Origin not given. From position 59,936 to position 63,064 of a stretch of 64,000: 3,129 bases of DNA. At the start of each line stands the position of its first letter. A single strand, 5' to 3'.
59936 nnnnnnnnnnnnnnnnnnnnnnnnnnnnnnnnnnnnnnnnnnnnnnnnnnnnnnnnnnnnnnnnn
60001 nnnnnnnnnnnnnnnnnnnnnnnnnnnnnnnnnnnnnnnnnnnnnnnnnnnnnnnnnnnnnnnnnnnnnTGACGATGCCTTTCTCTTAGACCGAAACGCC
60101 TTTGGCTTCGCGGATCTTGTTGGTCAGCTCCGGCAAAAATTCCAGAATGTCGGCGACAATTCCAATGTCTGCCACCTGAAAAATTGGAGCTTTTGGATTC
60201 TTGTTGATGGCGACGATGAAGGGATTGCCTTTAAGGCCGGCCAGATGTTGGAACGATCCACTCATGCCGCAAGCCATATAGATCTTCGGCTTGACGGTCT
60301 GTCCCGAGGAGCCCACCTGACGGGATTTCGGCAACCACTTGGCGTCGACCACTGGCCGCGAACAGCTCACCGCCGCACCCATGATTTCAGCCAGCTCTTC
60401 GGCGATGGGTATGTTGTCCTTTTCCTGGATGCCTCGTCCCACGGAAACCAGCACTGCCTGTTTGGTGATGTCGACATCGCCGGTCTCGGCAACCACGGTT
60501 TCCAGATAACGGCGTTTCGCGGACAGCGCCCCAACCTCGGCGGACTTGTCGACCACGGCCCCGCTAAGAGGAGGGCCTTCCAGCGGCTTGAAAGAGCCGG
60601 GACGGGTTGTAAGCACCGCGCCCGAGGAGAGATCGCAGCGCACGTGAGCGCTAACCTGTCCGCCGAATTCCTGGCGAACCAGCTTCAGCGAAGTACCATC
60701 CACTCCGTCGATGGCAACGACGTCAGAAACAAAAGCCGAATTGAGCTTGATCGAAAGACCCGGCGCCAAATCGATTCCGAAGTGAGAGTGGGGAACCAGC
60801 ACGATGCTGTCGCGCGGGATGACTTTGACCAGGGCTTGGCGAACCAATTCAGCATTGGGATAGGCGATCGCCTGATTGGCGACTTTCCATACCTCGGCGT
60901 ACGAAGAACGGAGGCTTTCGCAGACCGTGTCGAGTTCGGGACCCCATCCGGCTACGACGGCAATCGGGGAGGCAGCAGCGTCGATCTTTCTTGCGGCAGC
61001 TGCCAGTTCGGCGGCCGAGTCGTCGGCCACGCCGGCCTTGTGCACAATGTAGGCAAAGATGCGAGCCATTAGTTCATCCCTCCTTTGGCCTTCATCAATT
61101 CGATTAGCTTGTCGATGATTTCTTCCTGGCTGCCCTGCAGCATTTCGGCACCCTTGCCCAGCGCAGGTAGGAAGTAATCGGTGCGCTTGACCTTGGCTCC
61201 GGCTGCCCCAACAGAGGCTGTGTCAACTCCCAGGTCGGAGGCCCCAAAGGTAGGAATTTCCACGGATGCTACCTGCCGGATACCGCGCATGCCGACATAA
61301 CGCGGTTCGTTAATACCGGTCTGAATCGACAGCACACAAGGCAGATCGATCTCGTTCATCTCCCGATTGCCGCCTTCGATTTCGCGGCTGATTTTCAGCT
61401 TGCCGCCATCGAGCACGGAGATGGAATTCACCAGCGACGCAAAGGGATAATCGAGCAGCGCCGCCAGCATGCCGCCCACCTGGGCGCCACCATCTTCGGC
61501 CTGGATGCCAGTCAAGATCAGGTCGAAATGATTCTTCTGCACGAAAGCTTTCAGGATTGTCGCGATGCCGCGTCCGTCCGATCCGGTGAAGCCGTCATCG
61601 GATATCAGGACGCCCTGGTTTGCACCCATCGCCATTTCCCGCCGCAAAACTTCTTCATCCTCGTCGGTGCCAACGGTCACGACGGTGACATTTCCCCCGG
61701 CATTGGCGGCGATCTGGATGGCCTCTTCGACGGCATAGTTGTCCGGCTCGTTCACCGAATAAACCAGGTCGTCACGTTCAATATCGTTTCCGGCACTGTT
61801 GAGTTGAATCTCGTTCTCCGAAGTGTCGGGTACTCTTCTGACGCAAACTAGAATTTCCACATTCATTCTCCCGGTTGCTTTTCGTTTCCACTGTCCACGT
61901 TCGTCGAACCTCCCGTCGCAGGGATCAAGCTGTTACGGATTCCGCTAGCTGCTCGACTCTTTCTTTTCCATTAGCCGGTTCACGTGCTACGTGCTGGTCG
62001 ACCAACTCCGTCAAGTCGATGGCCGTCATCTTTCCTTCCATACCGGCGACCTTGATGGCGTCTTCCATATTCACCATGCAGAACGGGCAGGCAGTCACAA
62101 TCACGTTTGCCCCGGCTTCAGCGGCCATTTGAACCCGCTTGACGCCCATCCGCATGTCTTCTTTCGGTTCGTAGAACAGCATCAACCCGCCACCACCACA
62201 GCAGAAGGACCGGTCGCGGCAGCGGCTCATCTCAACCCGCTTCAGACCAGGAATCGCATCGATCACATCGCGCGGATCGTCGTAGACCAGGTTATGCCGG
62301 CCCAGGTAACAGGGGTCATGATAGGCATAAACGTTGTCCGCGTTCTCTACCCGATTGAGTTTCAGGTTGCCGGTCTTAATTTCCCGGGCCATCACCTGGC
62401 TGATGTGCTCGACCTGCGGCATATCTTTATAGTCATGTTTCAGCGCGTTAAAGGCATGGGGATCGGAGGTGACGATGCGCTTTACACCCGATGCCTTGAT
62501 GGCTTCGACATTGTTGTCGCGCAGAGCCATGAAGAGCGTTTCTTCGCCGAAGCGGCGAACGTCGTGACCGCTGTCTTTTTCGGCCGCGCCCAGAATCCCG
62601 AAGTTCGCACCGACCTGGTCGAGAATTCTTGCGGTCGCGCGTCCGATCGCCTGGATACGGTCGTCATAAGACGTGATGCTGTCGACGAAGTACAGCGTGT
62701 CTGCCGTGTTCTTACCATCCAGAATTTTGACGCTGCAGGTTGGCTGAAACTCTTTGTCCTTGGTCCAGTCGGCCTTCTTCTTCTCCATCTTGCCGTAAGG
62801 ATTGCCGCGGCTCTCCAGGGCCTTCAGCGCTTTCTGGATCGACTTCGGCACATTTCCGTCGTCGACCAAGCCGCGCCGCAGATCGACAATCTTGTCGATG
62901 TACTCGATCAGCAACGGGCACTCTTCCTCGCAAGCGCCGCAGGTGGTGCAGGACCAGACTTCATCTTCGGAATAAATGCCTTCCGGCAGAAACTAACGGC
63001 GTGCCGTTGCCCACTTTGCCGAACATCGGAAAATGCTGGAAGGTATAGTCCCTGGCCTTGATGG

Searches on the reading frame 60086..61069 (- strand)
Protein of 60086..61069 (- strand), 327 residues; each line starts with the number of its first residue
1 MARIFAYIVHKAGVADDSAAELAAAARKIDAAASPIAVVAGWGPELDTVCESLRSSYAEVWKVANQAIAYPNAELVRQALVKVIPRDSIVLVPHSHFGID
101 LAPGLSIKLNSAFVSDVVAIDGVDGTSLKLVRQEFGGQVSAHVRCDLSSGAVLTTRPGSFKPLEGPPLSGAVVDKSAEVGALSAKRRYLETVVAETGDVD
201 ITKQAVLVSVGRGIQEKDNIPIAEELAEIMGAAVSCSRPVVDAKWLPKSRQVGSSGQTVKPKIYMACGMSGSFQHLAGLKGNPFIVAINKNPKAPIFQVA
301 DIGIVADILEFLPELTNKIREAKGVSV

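Call 76: search_protein_families(library=pfam, proteins=[window:60086-61069:-], max_evalue=0.00001)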
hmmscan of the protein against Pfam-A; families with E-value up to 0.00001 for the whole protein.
window:60086-61069:- (327 aa): 2 families
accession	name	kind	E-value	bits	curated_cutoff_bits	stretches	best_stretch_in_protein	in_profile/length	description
PF00766.25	ETF_alpha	-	7.1e-33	112.9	27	1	200-280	1-81/81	Electron transfer flavoprotein FAD-binding domain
PF01012.27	ETF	-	2.9e-22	79.8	26.7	1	7-169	4-163/181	Electron transfer flavoprotein domain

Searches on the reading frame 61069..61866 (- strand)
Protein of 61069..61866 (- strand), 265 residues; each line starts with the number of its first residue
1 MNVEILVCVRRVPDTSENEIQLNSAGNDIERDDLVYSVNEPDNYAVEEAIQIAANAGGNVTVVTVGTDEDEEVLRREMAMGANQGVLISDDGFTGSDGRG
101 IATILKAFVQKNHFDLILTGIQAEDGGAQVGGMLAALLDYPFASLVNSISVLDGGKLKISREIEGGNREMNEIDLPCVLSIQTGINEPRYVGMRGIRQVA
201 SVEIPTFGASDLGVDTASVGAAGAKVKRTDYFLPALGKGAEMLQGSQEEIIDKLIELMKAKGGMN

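Call 76: search_protein_families(library=pfam, proteins=[window:61069-61866:-], max_evalue=0.00001)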
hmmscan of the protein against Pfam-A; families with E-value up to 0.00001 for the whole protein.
window:61069-61866:- (265 aa): 1 family
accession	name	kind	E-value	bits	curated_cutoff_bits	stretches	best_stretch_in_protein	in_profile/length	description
PF01012.27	ETF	-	3.3e-41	141.5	26.7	1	30-211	5-180/181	Electron transfer flavoprotein domain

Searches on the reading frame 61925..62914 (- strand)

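Call 76: search_protein_families(library=pfam, proteins=[window:61925-62914:-], max_evalue=0.00001)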
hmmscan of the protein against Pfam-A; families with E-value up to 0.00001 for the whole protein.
window:61925-62914:- (329 aa): 1 family
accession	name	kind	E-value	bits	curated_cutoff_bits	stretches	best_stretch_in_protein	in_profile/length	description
PF02754.22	CCG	-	6.6e-25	87.5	20.6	1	196-283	1-84/85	Cysteine-rich domain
